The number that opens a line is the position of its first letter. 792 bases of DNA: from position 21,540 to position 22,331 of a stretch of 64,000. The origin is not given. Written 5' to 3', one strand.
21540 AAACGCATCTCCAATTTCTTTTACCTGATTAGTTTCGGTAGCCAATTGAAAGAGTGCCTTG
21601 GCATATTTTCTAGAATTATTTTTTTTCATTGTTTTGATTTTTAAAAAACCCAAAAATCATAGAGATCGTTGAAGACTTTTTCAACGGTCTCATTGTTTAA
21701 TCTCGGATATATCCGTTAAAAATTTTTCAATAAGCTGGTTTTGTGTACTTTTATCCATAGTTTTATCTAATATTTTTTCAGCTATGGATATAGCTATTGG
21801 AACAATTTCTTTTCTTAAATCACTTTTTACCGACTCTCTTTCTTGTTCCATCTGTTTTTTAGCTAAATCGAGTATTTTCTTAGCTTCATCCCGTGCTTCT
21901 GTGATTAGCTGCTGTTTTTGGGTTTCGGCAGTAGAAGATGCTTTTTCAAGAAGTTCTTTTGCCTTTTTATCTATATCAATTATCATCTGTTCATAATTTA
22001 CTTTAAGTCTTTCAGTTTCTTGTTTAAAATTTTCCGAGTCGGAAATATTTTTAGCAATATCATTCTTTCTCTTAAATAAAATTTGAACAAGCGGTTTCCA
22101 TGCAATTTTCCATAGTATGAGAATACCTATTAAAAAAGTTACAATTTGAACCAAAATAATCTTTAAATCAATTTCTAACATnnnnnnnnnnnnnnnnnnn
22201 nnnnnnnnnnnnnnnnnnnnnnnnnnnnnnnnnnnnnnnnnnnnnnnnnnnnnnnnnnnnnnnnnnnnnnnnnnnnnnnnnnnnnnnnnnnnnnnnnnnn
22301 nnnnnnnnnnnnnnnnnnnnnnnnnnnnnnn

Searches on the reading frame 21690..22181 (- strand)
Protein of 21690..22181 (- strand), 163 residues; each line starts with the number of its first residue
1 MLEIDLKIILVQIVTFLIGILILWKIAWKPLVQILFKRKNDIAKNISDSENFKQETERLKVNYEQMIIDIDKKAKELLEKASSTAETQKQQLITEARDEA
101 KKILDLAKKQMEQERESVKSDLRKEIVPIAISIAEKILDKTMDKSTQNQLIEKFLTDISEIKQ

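Call 12: find_encoding_contigs(protein=window:21690-22181:-, flank=3000, max_places=10)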
Protein window:21690-22181:- (163 aa): 9 contigs read that carry it; 3 places shown.
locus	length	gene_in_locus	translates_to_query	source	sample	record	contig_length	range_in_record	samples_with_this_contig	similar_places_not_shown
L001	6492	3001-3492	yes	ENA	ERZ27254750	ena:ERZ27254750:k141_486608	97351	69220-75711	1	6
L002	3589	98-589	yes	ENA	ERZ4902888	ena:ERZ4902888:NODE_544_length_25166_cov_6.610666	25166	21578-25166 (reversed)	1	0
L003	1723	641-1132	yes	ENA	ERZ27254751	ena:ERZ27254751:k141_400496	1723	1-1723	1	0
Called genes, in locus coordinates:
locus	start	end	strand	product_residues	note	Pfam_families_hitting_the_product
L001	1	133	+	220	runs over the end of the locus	PF05643:GNA1162-like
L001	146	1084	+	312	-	PF03783:CsgG, PF13036:LpoB (weak)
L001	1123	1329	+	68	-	PF09527:ATPase_gene1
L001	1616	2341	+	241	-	PF00119:ATP-synt_A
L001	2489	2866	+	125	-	PF00137:ATP-synt_C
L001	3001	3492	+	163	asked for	-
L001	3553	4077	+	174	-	PF00213:OSCP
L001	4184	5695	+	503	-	PF02874:ATP-synt_ab_N, PF00006:ATP-synt_ab, PF00306:ATP-synt_ab_C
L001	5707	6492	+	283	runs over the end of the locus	PF00231:ATP-synt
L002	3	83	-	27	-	?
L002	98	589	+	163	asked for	-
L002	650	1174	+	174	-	PF00213:OSCP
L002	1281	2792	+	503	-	PF02874:ATP-synt_ab_N, PF00006:ATP-synt_ab, PF00306:ATP-synt_ab_C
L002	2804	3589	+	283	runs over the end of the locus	PF00231:ATP-synt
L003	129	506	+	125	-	PF00137:ATP-synt_C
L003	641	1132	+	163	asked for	-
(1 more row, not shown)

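Call 14: find_homologous_proteins(query=window:21690-22181:-, max_evalue=0.00001)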
Query window:21690-22181:- (163 aa): 27 proteins with E <= 0.00001 among 791 candidates.
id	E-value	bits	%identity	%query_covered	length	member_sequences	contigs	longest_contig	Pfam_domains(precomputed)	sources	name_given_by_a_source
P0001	2.2e-61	224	70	100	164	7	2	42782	PF00430.24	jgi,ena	-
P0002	3.5e-59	217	70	97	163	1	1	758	PF00430.24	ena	-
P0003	2.9e-58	214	71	98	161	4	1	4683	PF00430.24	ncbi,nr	ncbi:MAG: F0F1 ATP synthase subunit B [Elusimicrobiota bacterium]|nr:F0F1 ATP synthase subunit B [El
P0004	9.8e-58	212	65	98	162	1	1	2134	PF00430.24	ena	-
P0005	1.3e-57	212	65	97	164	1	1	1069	PF00430.24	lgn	-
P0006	1.5e-57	211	67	98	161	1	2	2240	PF00430.24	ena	-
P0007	2.5e-57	211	69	98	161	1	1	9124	PF00430.24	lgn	-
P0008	3.0e-57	210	67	98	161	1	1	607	PF00430.24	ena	-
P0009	4.3e-57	210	67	98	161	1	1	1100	PF00430.24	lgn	-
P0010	2.3e-56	208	69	98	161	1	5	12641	PF00430.24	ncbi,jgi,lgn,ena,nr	ncbi:MAG: ATP synthase F0 subunit B [Elusimicrobia bacterium CG06_land_8_20_14_3_00_38_11]|nr:MAG: A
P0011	2.4e-56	207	67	97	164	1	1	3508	PF00430.24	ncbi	-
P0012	2.7e-56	207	65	98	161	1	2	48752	PF00430.24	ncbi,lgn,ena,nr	ncbi:MAG TPA: ATP synthase F0 subunit B [Elusimicrobia bacterium]|nr:ATP synthase F0 subunit B [Elus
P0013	3.1e-56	207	65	98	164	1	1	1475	PF00430.24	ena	-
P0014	4.8e-56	207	68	98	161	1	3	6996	PF00430.24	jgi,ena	-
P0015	6.2e-56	206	67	98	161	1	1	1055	PF00430.24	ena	-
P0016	1.3e-55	205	63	100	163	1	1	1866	PF00430.24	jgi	jgi:F-type H+-transporting ATPase subunit b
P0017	1.7e-55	205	67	98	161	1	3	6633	PF00430.24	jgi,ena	-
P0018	2.8e-55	204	64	97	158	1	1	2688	PF00430.24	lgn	-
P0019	5.9e-53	197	62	98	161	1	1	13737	PF00430.24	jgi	jgi:F-type H+-transporting ATPase subunit b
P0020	1.2e-52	195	66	95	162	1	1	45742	PF00430.24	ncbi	ncbi:MAG: F0F1 ATP synthase subunit B [Elusimicrobiota bacterium]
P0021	1.4e-51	192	62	98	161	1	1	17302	PF00430.24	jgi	jgi:F-type H+-transporting ATPase subunit b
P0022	1.9e-51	192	62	98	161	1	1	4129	PF23404.2,PF00430.24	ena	-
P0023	8.3e-46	173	66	85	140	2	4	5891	PF00430.24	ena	-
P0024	9.6e-46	173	54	97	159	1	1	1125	PF00430.24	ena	-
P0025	6.0e-11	60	26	96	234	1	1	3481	PF00430.24,PF00213.24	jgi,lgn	jgi:F-type H+-transporting ATPase subunit b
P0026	4.7e-10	58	30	94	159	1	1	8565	PF00430.24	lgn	-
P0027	1.8e-6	46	25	92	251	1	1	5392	PF00430.24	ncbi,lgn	-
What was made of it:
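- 21690..22181 (-): atpF (b subunit, 163 aa), the downstream neighbour. Homologues carry PF00430 and are named F0F1 ATP synthase subunit B of Elusimicrobiota (call 14).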

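Call 16: find_related_loci(query=A1, collection=genome_contigs, flank=2500)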
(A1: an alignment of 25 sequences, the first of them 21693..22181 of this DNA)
Query A1 (163 aa) in genome_contigs; peptide patterns used: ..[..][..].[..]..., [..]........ (x = any residue, [..] = any of these).
59 stretches matched a pattern; 6 encode a relative of the query (tblastn E <= 1e-3); 6 distinct loci.
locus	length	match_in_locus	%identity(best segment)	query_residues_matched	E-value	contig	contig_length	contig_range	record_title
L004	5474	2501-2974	70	1-158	3e-68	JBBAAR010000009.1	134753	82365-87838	MAG: Elusimicrobiota bacterium isolate SO_2017_GW3_47 scaffold_146_c1_OW296A_2017, whole genome shotgun sequence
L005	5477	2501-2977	65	1-159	3e-66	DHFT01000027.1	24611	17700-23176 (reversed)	MAG TPA_asm: Elusimicrobia bacterium UBA4817 UBA4817_contig_34499, whole genome shotgun sequence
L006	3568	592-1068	69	1-159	2e-66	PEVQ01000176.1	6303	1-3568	MAG: Elusimicrobia bacterium CG06_land_8_20_14_3_00_38_11 CG06_land_8_20_14_3.00_150_scaffold_8925_c, whole genome shotg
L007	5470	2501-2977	65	1-159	1e-65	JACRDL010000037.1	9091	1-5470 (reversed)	MAG: Elusimicrobia bacterium isolate NC_groundwater_1671_Pr3_B-0.1um_38_13 SR-2_scaffold_141_1245835, whole genome shotg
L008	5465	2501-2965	66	1-155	3e-62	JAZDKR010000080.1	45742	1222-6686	MAG: Elusimicrobiota bacterium isolate MEGAHIT-group-0.545 k141_796980, whole genome shotgun sequence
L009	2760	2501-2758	73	1-86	4e-39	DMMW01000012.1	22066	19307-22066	MAG TPA_asm: Elusimicrobia bacterium isolate UBA9627 contig_1644, whole genome shotgun sequence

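Call 17: find_related_loci(query=A1, collection=metagenome_contigs, flank=2500)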
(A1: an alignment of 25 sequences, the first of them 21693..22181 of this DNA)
Query A1 (163 aa) in metagenome_contigs; peptide patterns used: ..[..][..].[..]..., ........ (x = any residue, [..] = any of these).
291 stretches matched a pattern; 12 encode a relative of the query (tblastn E <= 1e-3); 12 distinct loci.
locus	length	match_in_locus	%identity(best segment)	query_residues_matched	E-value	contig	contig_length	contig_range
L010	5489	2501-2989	70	1-163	4e-72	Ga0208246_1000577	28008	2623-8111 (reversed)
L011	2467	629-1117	66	1-163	2e-69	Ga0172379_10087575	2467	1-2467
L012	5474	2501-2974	70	1-158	4e-68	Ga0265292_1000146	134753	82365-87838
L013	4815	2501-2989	66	1-163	5e-68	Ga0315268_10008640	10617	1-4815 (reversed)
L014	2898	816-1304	65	1-163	5e-68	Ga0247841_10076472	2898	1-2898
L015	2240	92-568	67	1-159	3e-68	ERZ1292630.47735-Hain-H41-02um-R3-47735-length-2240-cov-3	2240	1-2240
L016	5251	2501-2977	69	1-159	3e-66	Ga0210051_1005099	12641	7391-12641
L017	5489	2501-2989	69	1-163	1e-71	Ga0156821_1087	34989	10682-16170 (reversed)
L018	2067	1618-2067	61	1-150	2e-60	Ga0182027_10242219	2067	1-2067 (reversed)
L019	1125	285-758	54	1-158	8e-58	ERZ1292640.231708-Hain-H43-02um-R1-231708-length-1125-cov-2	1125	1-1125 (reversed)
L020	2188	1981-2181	63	1-67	5e-25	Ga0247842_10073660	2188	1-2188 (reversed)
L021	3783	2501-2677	40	91-149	2e-5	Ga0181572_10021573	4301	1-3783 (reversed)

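Call 22: find_encoding_contigs(protein=P0006, flank=3000, max_places=6)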
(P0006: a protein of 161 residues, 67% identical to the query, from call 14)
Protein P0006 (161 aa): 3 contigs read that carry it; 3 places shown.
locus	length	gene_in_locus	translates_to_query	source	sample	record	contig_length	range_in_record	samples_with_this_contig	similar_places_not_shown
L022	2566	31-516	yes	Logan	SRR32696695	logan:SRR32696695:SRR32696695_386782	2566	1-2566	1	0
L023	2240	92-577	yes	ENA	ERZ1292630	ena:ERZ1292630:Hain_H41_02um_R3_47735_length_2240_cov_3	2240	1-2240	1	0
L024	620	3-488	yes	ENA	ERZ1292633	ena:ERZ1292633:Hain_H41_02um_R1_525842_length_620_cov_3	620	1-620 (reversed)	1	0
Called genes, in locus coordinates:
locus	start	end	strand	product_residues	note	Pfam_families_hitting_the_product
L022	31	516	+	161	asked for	PF00430:ATP-synt_B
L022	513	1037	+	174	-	PF00213:OSCP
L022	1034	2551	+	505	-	PF02874:ATP-synt_ab_N, PF00006:ATP-synt_ab, PF00306:ATP-synt_ab_C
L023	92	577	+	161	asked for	PF00430:ATP-synt_B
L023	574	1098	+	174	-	PF00213:OSCP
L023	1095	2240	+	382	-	?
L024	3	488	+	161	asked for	PF00430:ATP-synt_B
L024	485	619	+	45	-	?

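Call 23: find_encoding_contigs(protein=P0004, flank=3000, max_places=6)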
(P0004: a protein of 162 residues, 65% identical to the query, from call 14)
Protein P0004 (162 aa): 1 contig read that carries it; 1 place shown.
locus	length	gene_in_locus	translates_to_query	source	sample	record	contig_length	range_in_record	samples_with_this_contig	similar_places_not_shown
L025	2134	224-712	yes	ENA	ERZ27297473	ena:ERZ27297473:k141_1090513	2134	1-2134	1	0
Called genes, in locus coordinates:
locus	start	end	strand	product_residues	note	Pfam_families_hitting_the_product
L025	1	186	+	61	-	?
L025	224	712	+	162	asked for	PF00430:ATP-synt_B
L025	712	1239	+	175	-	PF00213:OSCP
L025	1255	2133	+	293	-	?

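Call 24: find_encoding_contigs(protein=P0002, flank=3000, max_places=6)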
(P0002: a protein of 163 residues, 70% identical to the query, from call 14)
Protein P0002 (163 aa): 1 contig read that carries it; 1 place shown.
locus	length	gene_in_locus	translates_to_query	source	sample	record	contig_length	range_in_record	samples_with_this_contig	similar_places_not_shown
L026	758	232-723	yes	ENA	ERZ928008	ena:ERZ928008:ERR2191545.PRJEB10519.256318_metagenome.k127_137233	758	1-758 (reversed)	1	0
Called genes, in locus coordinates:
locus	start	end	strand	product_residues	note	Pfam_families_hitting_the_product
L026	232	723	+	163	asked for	PF00430:ATP-synt_B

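Call 78: find_encoding_contigs(protein=P0011, flank=3000, max_places=4)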
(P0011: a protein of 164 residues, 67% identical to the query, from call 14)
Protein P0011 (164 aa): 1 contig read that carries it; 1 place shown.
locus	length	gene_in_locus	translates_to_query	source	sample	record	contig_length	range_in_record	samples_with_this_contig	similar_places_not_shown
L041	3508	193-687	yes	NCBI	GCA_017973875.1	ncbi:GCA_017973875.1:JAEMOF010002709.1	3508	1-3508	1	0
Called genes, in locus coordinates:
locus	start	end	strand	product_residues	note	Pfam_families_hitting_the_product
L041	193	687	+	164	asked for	PF00430:ATP-synt_B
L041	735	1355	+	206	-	PF00213:OSCP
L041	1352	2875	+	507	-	PF02874:ATP-synt_ab_N, PF00006:ATP-synt_ab, PF00306:ATP-synt_ab_C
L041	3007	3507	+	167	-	?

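Call 79: find_encoding_contigs(protein=P0016, flank=3000, max_places=4)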
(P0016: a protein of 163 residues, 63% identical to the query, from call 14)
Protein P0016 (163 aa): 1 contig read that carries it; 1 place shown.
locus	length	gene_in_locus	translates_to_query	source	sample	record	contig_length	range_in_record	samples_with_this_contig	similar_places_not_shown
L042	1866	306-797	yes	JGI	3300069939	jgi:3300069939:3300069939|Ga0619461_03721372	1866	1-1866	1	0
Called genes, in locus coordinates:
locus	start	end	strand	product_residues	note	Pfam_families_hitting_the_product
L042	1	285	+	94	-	?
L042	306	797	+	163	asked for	PF00430:ATP-synt_B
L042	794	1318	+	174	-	PF00213:OSCP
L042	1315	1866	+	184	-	?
